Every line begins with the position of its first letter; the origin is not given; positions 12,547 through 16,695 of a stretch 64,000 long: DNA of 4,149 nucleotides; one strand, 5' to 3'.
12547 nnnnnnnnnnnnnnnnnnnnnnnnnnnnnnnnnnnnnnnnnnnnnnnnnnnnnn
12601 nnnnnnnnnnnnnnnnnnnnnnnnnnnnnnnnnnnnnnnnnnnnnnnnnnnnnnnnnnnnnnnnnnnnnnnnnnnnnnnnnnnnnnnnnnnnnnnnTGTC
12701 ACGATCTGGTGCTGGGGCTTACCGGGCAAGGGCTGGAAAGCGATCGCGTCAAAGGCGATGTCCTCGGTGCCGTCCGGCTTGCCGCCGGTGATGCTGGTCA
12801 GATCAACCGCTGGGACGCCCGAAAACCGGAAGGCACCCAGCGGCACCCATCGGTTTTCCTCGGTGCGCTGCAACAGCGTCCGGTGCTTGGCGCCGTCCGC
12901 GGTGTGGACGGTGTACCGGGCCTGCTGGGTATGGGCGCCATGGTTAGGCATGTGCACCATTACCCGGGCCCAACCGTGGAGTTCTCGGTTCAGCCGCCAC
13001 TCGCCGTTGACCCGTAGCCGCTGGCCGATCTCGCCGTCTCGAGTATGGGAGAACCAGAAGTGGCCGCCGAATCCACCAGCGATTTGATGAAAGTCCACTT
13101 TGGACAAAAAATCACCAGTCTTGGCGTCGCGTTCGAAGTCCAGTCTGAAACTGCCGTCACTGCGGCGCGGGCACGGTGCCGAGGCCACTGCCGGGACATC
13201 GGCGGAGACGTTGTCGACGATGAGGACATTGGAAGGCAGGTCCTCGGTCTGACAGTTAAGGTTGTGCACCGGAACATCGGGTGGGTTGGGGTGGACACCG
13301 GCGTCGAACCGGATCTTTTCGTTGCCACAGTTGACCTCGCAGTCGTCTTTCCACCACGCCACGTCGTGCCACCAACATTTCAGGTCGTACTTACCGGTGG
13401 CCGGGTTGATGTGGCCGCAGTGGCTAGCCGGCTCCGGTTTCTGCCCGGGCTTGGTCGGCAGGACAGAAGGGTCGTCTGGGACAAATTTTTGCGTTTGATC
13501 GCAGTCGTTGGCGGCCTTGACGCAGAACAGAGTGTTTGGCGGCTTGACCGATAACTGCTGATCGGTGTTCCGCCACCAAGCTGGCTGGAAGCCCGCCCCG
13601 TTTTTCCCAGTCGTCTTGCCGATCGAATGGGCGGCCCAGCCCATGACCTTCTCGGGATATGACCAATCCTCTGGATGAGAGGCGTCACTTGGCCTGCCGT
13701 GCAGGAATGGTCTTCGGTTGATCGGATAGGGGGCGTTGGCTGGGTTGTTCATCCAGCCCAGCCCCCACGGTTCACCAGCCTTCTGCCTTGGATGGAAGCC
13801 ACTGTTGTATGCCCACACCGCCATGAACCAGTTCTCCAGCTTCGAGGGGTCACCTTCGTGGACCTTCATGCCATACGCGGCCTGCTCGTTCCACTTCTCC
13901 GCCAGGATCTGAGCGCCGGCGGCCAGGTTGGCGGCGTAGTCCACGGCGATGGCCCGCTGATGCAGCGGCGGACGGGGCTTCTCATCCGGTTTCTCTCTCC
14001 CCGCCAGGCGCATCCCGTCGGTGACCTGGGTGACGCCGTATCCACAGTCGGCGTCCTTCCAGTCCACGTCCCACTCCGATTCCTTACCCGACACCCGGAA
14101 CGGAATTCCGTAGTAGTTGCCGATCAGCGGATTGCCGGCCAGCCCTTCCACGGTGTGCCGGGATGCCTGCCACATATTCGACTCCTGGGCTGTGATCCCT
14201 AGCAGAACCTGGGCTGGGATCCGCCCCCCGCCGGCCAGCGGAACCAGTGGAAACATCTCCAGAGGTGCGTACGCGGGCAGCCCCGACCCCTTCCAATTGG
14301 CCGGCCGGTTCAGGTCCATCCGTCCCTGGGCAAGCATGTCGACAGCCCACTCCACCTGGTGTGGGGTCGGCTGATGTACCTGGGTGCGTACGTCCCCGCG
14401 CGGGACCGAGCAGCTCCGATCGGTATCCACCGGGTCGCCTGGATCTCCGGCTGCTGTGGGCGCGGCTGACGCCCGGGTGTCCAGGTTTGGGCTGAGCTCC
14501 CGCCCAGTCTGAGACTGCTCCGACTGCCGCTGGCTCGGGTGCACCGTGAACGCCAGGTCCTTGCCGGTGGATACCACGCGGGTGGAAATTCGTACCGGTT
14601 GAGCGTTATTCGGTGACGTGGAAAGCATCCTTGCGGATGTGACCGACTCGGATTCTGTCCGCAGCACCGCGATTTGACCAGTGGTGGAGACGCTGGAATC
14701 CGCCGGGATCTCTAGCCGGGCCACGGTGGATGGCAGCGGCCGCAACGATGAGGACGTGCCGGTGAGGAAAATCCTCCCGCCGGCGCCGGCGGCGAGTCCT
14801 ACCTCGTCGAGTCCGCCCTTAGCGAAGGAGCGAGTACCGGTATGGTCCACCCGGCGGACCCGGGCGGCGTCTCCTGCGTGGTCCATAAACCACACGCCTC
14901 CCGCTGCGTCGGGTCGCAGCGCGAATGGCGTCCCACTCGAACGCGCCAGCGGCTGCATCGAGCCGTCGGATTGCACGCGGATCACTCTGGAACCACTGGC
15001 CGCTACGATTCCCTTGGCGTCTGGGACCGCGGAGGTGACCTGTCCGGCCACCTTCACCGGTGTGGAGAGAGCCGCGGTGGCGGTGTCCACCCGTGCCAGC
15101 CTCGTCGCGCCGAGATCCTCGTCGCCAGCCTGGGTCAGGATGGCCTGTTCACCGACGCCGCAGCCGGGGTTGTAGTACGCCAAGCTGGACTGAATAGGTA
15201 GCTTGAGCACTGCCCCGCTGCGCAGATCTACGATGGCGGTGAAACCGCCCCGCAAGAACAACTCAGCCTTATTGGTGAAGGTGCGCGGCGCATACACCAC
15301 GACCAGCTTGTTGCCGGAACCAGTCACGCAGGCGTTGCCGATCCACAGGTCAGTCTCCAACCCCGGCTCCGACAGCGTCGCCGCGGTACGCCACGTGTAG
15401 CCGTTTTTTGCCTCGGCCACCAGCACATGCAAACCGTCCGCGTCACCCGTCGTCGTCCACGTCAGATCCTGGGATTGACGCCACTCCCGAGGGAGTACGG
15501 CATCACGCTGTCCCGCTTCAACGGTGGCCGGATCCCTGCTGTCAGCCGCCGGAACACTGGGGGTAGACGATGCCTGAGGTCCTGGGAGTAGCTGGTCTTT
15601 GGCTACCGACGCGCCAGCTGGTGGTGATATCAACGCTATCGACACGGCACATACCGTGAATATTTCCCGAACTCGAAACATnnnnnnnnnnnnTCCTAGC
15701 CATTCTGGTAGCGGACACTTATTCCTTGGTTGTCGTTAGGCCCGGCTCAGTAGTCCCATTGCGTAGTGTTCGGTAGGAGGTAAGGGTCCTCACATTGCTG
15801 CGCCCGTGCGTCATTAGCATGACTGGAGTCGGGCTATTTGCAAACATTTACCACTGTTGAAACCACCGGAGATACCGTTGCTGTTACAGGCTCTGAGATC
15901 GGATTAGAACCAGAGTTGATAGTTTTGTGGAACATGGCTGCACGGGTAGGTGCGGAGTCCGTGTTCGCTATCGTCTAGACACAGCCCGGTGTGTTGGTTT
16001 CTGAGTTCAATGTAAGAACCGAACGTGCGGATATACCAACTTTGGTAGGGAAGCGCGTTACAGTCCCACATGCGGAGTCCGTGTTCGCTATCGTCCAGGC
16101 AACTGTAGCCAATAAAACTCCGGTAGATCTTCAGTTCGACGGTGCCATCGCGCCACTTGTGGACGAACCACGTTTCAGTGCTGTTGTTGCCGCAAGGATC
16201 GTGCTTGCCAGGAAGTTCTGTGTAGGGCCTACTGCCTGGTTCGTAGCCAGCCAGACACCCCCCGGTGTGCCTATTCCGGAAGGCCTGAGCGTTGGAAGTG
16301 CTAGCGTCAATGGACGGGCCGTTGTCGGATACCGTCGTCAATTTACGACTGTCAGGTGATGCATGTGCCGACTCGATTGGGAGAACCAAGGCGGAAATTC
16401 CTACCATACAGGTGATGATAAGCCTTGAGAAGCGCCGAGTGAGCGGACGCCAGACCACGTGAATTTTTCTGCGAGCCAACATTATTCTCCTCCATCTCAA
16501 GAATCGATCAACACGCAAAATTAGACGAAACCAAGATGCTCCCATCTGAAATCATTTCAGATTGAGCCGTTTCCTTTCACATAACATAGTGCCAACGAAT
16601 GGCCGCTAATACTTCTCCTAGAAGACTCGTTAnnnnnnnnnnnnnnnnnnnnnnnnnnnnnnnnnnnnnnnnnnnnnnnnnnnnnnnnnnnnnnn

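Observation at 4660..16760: Array of duplicated and decaying secreted glycan-enzyme plus lectin cassettes next to a two-component system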

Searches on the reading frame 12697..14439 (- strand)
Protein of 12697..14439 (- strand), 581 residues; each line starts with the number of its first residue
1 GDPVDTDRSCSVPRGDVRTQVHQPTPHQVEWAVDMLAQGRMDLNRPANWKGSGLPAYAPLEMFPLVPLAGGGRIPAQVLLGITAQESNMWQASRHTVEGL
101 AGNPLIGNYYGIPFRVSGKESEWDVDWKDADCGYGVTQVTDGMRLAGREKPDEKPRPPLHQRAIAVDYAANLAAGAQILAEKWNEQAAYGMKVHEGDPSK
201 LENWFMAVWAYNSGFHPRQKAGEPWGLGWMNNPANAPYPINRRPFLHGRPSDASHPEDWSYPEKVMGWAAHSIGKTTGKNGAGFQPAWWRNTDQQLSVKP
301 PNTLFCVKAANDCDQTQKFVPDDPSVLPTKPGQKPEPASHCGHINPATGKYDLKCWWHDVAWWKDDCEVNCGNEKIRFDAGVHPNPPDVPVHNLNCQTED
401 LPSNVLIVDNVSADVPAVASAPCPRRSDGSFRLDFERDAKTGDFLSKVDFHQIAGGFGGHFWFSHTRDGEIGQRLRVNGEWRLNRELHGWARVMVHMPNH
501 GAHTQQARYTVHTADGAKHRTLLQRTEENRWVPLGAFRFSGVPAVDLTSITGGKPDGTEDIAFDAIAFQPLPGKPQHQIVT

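Call 45: search_protein_families(library=pfam, alignment_id=A5, max_evalue=1)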
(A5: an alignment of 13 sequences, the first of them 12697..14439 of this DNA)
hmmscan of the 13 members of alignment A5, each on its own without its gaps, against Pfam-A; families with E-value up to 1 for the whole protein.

A. member 1, window:12697-14439:- (581 aa): 2 families
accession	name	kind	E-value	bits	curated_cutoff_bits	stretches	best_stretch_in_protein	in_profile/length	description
PF25275.1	Golvesin_C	-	1.2e-09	38.7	31.6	1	480-540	44-104/132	Golvesin C-terminal domain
PF01464.25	SLT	-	0.061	13.3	21.3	1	167-221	64-104/117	Transglycosylase SLT domain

B. families by the number of members that match (of 13 scanned): 4 families
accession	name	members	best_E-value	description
PF25275.1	Golvesin_C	13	5.6e-12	Golvesin C-terminal domain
PF01464.25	SLT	12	0.00025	Transglycosylase SLT domain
PF16154.11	DUF4862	1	0.11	Domain of unknown function (DUF4862)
PF23844.1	NCTSP_N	1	0.15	Non-contractile tail sheath N-terminal domain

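Call 55: predict_structure(alignment_id=A5)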
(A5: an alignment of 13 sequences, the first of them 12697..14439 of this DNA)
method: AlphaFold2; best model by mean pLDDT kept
length: 581 residues; sequences in the alignment: 13
mean_pLDDT: 64.6   pTM: 0.70
mean pLDDT of the five models: 64.6, 64.2, 58.8, 57.4, 57.3
residues with pLDDT >= 90: 63; 70-90: 184; 50-70: 168; < 50: 166
segments of 3 or more residues with pLDDT < 50: 1-3, 88-94, 107-124, 219-249, 260-265, 269-324, 326-328, 338-363, 554-558, 579-581
pLDDT, mean of each block of 10 residues (from residue 1): 59 70 72 88 84 87 91 84 59 49 48 40 54 76 84 85 87 91 83 76 76 57 34 32 42 52 46 37 37 46 43 42 48 47 46 40 55 71 71 60 81 66 70 72 57 60 56 68 91 80 67 88 73 89 84 48 83 71 41
secondary structure, 60 per line:
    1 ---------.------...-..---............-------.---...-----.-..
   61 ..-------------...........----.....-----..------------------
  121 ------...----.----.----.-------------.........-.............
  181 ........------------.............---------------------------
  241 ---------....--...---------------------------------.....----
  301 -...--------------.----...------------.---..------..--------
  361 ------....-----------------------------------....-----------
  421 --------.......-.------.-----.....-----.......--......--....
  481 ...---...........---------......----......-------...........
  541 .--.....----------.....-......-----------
elements in order: H26-37 H59-62 H76-86 H91-95 H158-166 H168-188 H201-213 H250-253 H292-296 H367-370 E406-409 E429-435 E450-454 E460-466 H469-474 E477-483 E487-497 E507-512 E517-522 E530-541 E544-548 E559-563 E565-570

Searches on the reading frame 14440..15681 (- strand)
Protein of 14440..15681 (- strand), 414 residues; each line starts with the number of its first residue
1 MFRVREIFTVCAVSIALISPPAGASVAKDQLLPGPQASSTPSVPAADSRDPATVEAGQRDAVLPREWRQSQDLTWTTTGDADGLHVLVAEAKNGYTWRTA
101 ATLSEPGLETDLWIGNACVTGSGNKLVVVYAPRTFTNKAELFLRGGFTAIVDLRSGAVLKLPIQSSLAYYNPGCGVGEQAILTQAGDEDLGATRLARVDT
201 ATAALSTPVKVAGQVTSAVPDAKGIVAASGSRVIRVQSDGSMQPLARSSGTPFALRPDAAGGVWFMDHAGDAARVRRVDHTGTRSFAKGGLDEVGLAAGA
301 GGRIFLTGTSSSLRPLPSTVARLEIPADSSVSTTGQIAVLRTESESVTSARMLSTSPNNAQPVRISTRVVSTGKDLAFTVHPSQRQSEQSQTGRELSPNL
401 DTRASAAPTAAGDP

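Call 83: search_protein_families(library=pfam, proteins=[window:14440-15681:-], max_evalue=5)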
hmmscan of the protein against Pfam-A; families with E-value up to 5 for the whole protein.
window:14440-15681:- (414 aa): 1 family
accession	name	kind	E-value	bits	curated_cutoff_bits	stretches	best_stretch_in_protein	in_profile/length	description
PF24684.1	Vgb_lyase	-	0.0067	15.7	50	1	214-283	185-254/290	Virginiamycin B lyase family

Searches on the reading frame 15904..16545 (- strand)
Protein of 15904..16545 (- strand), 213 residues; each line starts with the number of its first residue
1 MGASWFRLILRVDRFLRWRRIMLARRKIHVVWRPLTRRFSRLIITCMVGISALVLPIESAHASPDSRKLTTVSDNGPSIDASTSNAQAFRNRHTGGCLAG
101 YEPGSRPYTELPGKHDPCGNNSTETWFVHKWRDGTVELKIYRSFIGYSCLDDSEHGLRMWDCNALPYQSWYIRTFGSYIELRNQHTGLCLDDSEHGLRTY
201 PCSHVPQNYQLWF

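Call 5: search_protein_families(library=pfam, proteins=[window:15904-16545:-], max_evalue=0.01)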
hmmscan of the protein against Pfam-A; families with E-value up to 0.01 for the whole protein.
window:15904-16545:- (213 aa): 2 families
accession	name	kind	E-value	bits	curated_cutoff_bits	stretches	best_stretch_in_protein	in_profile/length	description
PF00652.28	Ricin_B_lectin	-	1.3e-07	32.3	29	1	89-202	5-117/126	Ricin-type beta-trefoil lectin domain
PF14200.12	RicinB_lectin_2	-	6.1e-07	30.5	25.6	1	156-193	38-76/89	Ricin-type beta-trefoil lectin domain-like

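Call 6: search_protein_families(library=ncbifam, proteins=[window:15904-16545:-], max_evalue=0.01)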
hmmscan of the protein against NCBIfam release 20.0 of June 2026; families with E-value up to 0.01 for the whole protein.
window:15904-16545:- (213 aa): 0 families

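Call 69: search_protein_families(library=pfam, proteins=[P0137, P0140], max_evalue=0.001)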
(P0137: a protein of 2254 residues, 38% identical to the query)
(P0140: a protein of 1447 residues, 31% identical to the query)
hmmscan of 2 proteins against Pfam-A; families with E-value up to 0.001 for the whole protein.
P0137 (2254 aa): 4 families
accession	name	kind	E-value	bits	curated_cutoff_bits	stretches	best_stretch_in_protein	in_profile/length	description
PF05593.20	RHS_repeat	-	3.5e-52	174.3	22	8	1686-1720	1-35/38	RHS Repeat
PF20148.4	DUF6531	-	3.8e-15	56.4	24.1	1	1013-1097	1-74/74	Domain of unknown function (DUF6531)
PF25275.1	Golvesin_C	-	2.5e-13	50.7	31.6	1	875-975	34-131/132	Golvesin C-terminal domain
PF01464.25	SLT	-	1.8e-05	24.7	21.3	1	505-637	11-100/117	Transglycosylase SLT domain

P0140 (1447 aa): 1 family
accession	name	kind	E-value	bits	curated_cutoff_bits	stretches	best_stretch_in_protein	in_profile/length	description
PF25275.1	Golvesin_C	-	2.4e-11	44.3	31.6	1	937-1020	50-130/132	Golvesin C-terminal domain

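Call 84: search_protein_families(library=padloc, proteins=[P0121, P0122, P0123, P0124], max_evalue=0.01)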
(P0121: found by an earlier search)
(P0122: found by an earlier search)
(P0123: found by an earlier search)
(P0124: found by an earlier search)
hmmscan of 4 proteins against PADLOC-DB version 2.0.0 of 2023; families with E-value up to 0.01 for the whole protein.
P0121 (1397 aa): 0 families

P0122 (183 aa): 0 families

P0123 (192 aa): 0 families

P0124 (181 aa): 0 families
